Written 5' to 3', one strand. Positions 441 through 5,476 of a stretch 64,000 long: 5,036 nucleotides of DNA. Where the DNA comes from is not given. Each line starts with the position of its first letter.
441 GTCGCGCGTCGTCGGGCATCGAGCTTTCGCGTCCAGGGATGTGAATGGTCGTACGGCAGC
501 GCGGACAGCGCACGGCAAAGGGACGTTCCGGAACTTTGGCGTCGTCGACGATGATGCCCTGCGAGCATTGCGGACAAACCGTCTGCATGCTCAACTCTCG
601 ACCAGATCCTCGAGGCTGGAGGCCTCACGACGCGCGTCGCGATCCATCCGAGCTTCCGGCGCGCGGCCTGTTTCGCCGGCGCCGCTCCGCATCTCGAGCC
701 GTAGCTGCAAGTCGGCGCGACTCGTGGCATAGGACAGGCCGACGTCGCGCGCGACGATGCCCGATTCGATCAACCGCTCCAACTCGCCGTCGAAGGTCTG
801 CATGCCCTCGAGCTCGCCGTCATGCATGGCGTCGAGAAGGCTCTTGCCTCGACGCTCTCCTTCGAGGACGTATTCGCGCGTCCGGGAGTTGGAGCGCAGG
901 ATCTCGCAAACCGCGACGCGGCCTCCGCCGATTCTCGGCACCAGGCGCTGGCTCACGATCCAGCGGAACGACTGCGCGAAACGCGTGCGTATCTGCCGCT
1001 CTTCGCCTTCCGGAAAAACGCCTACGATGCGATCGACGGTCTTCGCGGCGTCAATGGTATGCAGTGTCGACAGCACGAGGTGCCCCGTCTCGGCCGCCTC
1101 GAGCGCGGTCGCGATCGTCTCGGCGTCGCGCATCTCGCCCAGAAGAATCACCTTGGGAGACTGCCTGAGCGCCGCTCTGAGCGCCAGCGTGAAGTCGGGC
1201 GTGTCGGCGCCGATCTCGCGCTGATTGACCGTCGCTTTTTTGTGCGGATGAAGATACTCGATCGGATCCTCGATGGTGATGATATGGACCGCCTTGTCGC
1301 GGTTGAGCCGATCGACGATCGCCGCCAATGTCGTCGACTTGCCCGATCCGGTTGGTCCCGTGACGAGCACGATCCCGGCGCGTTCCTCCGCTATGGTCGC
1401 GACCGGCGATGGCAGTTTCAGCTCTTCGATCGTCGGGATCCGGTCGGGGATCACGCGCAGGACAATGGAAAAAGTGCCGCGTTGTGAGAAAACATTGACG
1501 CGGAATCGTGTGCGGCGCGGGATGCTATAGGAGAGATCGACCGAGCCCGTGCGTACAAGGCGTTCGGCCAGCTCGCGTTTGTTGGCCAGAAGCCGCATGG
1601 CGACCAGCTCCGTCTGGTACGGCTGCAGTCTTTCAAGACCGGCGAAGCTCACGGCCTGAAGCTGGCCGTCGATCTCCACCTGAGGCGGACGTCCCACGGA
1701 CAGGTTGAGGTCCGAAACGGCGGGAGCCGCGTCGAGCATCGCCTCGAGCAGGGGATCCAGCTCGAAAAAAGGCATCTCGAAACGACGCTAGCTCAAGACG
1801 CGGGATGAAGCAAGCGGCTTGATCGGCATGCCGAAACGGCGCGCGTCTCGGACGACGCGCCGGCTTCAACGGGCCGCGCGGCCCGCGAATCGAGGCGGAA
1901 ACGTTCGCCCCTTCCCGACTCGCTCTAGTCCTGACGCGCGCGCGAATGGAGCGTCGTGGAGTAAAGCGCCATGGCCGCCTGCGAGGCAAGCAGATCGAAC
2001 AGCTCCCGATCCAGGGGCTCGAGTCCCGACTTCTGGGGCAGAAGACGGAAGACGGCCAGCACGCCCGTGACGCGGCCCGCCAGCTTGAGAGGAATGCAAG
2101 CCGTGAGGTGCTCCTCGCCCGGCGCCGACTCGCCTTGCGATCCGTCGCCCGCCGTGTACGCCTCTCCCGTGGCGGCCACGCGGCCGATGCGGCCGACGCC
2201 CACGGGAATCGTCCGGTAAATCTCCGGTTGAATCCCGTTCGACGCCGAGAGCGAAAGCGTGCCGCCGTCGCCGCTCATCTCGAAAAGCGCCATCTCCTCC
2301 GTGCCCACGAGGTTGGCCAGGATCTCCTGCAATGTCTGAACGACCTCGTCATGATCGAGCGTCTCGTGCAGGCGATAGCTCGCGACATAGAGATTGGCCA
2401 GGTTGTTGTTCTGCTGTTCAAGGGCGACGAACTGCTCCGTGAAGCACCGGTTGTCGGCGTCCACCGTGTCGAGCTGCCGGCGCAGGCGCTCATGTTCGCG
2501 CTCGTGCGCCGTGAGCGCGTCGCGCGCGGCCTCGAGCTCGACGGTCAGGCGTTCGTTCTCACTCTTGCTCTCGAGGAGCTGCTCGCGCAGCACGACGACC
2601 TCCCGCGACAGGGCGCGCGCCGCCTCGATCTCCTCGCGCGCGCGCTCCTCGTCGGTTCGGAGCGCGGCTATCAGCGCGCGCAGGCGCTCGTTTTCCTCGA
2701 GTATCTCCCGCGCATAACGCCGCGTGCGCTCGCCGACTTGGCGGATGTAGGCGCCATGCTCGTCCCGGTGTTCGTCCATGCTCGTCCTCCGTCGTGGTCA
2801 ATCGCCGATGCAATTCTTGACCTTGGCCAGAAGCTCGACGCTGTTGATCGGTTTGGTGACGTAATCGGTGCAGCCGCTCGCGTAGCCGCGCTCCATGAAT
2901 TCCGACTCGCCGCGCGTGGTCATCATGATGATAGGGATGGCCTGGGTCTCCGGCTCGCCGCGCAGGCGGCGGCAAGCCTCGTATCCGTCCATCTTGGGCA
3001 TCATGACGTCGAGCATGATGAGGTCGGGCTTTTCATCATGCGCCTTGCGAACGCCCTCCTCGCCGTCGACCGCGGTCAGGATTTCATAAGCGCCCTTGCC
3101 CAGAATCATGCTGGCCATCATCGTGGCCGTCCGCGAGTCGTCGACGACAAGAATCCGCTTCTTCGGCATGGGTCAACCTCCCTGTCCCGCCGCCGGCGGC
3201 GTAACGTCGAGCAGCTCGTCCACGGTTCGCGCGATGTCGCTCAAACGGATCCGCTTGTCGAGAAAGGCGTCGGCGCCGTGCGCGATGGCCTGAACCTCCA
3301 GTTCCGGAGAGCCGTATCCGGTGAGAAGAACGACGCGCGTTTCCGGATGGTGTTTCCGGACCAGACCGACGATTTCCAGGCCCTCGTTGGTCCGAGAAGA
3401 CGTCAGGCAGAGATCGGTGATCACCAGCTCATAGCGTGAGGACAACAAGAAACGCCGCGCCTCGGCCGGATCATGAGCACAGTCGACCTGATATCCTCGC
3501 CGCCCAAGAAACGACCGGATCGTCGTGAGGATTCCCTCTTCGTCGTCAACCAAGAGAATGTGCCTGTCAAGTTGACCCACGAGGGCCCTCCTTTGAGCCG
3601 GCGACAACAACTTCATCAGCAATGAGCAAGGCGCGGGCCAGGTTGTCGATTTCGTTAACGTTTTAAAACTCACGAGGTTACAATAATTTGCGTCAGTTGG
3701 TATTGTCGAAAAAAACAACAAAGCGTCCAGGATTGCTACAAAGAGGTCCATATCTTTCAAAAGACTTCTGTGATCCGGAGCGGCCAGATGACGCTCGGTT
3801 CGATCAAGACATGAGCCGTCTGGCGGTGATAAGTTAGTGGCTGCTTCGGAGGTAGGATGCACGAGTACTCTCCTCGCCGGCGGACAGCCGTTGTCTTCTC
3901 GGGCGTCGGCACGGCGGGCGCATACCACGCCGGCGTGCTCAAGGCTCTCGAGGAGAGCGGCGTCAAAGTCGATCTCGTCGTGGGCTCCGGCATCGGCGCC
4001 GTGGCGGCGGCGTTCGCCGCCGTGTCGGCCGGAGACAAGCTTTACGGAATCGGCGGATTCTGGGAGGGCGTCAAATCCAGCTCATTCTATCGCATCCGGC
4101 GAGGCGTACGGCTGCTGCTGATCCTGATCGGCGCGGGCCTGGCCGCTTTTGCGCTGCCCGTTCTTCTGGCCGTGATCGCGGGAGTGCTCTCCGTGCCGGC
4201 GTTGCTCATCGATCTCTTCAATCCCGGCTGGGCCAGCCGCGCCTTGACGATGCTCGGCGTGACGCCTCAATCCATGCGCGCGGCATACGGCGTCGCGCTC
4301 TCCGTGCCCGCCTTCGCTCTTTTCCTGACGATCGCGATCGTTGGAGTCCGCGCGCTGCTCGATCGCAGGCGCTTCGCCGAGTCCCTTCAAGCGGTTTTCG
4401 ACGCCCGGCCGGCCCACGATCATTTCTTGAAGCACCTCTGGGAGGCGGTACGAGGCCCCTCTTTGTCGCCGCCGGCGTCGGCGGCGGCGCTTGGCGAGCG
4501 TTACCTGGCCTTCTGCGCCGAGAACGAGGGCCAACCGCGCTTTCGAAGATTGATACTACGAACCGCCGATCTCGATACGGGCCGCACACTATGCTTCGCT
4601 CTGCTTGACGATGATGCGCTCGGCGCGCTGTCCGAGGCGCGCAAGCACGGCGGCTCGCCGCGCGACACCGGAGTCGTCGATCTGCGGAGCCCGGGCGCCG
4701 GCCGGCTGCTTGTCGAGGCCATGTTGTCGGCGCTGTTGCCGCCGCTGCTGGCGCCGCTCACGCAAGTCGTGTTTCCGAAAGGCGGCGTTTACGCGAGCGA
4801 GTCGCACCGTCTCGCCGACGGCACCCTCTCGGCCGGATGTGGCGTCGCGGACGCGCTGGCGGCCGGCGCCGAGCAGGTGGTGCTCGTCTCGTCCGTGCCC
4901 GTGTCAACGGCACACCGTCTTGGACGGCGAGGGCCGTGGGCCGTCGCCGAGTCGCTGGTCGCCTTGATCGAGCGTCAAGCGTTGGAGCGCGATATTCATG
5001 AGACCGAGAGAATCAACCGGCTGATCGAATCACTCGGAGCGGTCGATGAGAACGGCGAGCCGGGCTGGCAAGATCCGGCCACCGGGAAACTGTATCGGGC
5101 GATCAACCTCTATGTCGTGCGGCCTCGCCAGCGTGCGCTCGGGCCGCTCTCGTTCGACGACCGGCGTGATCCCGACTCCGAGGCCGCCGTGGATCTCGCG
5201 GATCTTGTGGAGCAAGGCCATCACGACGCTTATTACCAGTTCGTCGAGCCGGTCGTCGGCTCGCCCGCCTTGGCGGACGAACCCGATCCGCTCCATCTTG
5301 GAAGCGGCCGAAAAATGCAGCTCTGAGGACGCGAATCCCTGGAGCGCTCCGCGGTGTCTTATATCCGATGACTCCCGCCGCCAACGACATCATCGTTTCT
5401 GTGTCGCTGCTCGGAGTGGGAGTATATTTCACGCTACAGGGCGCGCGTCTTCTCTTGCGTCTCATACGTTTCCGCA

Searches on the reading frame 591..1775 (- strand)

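Call 45: search_protein_families(library=pfam, proteins=[window:591-1775:-], max_evalue=0.001)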
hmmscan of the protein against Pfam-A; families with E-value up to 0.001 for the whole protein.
window:591-1775:- (394 aa): 9 families
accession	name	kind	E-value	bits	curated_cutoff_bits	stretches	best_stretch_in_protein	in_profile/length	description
PF00437.27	T2SSE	-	1.2e-44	152.9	24.9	1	59-281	63-280/370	Type II/IV secretion system protein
PF25199.1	nSTAND_NTPase5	-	1.6e-06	28.5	34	1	127-178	35-86/145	Novel STAND NTPase 5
PF13191.12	AAA_16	-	2e-06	28.8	32.6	1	127-235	18-118/167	AAA ATPase domain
PF13401.12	AAA_22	-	7.3e-06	26.8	27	1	131-168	3-42/130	AAA domain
PF13555.12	AAA_29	-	7.2e-05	22.9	27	1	131-154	20-43/61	P-loop containing region of AAA domain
PF01935.23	DUF87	-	0.00011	22.9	23.2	1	137-168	27-58/220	Helicase HerA, central domain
PF06414.18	Zeta_toxin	-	0.00014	21.8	22.3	1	131-187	14-71/199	Zeta toxin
PF13604.12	AAA_30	-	0.00041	20.6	27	0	125-181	10-58/191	AAA domain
PF20720.3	nSTAND3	-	0.00077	19.6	27.2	0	131-180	15-66/155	Novel STAND NTPase 3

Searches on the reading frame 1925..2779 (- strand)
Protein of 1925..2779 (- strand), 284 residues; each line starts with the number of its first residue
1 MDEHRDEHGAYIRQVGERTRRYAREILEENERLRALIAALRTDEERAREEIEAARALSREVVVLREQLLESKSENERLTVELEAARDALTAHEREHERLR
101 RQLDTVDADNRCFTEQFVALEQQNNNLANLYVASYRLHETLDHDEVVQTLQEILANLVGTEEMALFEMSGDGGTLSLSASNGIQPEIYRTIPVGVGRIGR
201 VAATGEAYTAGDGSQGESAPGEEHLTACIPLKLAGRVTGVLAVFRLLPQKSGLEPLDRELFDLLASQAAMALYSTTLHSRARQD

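Call 45: search_protein_families(library=pfam, proteins=[window:1925-2779:-], max_evalue=0.001)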
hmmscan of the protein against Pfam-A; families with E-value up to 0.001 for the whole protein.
window:1925-2779:- (284 aa): 3 families
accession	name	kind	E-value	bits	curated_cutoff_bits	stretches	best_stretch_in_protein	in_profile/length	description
PF13492.12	GAF_3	-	5.2e-12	46.7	27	1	144-272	3-127/129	GAF domain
PF13185.12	GAF_2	-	1.2e-10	42.2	28.6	1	141-272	2-135/136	GAF domain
PF01590.32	GAF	-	3.7e-10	40.9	22.4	1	142-272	1-133/133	GAF domain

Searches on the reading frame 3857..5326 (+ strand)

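Call 45: search_protein_families(library=pfam, proteins=[window:3857-5326:+], max_evalue=0.001)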
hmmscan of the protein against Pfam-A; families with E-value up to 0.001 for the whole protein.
window:3857-5326:+ (489 aa): 1 family
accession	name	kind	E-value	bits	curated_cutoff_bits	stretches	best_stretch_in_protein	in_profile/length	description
PF01734.28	Patatin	-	5.3e-09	37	27.7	1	12-180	1-102/191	Patatin-like phospholipase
